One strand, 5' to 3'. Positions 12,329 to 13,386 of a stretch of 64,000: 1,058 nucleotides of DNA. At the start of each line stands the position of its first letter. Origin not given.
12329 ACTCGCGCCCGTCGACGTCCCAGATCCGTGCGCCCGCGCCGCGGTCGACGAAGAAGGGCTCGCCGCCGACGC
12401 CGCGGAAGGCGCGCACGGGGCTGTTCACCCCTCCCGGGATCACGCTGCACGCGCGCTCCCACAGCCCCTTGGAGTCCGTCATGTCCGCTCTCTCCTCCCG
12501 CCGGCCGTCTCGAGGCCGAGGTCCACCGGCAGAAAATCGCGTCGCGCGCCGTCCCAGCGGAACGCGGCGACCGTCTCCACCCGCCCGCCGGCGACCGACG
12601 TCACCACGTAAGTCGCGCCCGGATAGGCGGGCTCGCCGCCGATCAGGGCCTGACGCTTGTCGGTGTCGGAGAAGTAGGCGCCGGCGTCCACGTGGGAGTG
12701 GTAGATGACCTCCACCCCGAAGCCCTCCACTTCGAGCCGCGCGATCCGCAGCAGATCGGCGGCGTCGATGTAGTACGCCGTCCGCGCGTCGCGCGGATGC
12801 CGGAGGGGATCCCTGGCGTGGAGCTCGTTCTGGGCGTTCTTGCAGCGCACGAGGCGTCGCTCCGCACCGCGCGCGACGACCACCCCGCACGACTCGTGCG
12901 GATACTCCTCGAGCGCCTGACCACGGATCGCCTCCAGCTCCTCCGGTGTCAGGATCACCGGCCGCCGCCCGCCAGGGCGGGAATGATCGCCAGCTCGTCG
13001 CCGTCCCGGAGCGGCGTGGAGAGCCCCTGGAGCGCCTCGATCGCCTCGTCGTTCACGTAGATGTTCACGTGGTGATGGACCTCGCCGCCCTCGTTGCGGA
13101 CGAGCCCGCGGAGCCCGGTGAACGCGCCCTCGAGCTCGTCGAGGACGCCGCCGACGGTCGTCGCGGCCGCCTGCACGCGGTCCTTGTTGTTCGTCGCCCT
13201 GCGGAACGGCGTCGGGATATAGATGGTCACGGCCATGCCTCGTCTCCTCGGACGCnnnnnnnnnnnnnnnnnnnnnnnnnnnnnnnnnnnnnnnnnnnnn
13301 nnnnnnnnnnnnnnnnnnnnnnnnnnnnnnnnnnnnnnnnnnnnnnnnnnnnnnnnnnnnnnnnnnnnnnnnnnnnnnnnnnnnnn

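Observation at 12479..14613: CymR-CysK-sulfur carrier-JAB cassette embedded in the heme biosynthesis operon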

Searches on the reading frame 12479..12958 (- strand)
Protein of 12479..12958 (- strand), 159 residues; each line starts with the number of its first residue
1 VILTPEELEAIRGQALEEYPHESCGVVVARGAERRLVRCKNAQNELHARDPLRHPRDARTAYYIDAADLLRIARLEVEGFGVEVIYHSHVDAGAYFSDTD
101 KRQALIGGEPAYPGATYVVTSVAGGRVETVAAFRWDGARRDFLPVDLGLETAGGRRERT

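Call 4: search_protein_families(library=pfam, proteins=[window:12479-12958:-], max_evalue=0.01)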
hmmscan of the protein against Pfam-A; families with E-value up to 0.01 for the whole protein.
window:12479-12958:- (159 aa): 1 family
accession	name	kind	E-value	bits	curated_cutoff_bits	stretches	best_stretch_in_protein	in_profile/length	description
PF14464.11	Prok-JAB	-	6.9e-15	55.4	25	1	8-126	5-104/114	Prokaryotic homologs of the JAB domain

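Call 5: search_protein_families(library=ncbifam, proteins=[window:12479-12958:-], max_evalue=0.001)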
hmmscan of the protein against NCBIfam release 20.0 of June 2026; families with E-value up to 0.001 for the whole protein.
window:12479-12958:- (159 aa): 1 family
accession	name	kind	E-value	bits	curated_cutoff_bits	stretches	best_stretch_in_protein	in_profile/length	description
NF041370.1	desamp_Halo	equivalog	2.9e-11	43.4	130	1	14-141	14-127/133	desampylase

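Call 27: search_solved_structures(query=window:12479-12958:-, max_evalue=1, show_alignments=3)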
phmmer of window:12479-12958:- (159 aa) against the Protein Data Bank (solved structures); distinct sequences matched with E-value up to 1: 1.
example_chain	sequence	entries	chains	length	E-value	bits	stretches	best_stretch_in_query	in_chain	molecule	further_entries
2kcq_A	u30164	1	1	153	6.2e-09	39.5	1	3-143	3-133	Mov34/MPN/PAD-1 family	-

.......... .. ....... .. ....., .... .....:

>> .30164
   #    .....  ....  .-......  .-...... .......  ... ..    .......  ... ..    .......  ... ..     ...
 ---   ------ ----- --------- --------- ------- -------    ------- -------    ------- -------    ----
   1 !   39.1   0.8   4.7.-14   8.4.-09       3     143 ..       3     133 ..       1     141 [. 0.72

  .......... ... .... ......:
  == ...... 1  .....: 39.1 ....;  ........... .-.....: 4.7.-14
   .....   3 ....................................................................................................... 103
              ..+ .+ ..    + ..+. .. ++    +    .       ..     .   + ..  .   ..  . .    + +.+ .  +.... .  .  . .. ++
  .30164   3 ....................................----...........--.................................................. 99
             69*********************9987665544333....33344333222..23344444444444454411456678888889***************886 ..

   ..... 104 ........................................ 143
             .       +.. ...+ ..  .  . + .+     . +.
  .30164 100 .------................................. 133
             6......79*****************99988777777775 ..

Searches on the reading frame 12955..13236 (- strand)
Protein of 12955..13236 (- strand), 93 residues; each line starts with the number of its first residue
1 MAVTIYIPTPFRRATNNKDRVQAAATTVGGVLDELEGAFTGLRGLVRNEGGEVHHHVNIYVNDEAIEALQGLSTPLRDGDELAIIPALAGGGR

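Call 4: search_protein_families(library=pfam, proteins=[window:12955-13236:-], max_evalue=0.01)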
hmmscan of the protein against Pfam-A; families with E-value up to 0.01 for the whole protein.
window:12955-13236:- (93 aa): 1 family
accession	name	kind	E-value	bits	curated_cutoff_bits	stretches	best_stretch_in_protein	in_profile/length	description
PF02597.26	ThiS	-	2.1e-14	54.2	22.5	1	7-91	3-76/76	ThiS family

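Call 5: search_protein_families(library=ncbifam, proteins=[window:12955-13236:-], max_evalue=0.001)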
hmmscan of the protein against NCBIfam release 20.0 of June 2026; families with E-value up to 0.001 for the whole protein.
window:12955-13236:- (93 aa): 3 families
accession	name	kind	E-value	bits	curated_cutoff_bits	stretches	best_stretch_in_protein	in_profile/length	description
NF041918.1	SAMP1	equivalog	1.7e-16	60.5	60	1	18-91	16-91/91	ubiquitin-like small modifier protein 1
TIGR01687.1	moaD_arch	subfamily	1.5e-11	44.7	49.5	1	13-91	11-88/88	MoaD family protein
TIGR01682.1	moaD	equivalog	0.0003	21.6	66.15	1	26-91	27-80/80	molybdopterin converting factor subunit 1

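Call 26: search_solved_structures(query=window:12955-13236:-, max_evalue=1, show_alignments=4)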
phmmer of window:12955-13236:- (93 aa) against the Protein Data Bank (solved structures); distinct sequences matched with E-value up to 1: 13.
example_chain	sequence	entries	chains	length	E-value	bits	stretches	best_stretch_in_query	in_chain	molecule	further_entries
3dwg_C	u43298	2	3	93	4.6e-17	65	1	1-91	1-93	9.5 kDa culture filtrate antigen cfp10A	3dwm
4n6e_B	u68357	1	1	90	3.4e-16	62.2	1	1-91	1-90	ThiS/MoaD family protein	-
2m19_A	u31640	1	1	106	2.5e-10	43.5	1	26-91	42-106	Molybdopterin converting factor subunit 1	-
1v8c_A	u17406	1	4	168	4.5e-08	36.3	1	10-92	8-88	MoaD related protein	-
2l83_A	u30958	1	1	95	3.5e-07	33.4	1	25-91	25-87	Small archaeal modifier protein 1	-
3po0_A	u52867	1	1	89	4.9e-07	33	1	25-91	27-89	Small archaeal modifier protein 1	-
4hro_A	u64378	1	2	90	5.1e-07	32.9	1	25-91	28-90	Small archaeal modifier protein 1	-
2l52_A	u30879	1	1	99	0.00027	24.2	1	55-91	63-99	METHANOSARCINA ACETIVORANS SAMP1 HOMOLOG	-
2g1e_A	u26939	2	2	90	0.00045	23.5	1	5-91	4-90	hypothetical protein Ta0895 | Putative uncharacterized protein Ta0895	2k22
2cu3_A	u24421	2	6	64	0.039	17.3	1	45-91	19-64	unknown function protein | Putative thiamine biosynthesis protein ThiS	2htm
3rpf_C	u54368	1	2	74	0.051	16.9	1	59-91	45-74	Molybdopterin converting factor, subunit 1 (MoaD)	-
11mp_C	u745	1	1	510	0.85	13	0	55-84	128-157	Iron-sulfur cluster assembly protein SufB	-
6nu2_P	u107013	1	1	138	0.92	12.9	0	4-34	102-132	39S ribosomal protein L18, mitochondrial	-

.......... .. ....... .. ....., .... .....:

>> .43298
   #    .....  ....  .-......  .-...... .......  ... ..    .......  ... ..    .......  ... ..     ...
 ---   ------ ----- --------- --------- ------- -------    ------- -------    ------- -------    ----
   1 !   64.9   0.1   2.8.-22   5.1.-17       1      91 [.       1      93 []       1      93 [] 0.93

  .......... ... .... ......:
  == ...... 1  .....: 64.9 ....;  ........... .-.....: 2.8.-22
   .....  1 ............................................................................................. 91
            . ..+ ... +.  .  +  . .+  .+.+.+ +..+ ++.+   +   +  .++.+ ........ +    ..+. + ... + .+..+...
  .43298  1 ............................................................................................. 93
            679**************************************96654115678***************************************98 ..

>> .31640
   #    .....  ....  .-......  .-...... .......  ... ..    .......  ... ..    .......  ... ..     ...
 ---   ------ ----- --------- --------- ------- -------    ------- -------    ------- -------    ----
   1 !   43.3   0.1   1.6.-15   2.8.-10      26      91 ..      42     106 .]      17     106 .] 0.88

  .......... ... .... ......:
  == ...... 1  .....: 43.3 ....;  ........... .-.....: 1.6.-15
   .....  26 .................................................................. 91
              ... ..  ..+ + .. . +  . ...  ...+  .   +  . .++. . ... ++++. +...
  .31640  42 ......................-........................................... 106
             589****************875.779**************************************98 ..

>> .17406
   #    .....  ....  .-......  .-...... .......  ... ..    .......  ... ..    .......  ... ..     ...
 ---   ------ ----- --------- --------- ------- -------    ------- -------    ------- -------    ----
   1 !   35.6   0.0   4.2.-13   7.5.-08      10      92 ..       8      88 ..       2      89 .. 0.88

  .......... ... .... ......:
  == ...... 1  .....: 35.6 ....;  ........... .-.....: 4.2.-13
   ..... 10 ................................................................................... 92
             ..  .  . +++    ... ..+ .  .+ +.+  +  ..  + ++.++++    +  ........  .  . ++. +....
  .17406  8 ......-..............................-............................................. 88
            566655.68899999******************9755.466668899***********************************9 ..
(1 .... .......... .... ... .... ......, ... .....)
